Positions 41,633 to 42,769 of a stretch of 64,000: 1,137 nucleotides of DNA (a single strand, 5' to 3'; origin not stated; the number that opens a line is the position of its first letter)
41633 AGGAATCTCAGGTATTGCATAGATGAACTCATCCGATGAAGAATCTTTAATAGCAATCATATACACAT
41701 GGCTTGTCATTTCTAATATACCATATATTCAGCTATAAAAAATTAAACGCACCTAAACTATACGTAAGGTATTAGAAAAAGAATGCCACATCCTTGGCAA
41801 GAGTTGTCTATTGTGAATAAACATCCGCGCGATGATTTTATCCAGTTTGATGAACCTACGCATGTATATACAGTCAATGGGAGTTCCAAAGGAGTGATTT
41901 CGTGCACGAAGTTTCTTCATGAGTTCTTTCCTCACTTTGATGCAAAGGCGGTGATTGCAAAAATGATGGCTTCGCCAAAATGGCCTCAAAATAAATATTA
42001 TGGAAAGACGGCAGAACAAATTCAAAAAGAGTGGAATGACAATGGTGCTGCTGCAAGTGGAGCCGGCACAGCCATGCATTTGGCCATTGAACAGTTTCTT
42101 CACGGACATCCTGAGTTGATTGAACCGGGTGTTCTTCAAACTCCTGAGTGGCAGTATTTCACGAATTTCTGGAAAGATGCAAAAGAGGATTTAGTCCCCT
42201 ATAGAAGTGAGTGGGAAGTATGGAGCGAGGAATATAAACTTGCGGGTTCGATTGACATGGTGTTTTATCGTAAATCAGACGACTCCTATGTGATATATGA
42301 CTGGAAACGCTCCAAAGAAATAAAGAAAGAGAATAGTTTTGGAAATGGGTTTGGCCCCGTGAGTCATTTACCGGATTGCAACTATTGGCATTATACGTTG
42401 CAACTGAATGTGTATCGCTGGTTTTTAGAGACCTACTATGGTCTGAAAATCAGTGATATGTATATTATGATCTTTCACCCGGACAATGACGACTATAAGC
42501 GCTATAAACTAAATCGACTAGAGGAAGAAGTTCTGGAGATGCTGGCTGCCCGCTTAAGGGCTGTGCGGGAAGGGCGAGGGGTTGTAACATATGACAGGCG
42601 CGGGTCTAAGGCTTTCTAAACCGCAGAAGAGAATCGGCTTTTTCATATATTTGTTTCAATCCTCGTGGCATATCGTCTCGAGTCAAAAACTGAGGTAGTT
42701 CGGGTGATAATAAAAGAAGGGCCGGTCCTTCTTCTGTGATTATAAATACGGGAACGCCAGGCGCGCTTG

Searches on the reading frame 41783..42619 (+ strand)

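Call 48: search_protein_families(library=pfam, proteins=[window:41783-42619:+], max_evalue=0.01)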
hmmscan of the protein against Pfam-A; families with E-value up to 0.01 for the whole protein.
window:41783-42619:+ (278 aa): 1 family
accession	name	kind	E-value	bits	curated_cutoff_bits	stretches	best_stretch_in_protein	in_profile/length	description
PF12705.13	PDDEXK_1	-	9e-08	32.8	22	1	71-261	16-220/247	PD-(D/E)XK nuclease superfamily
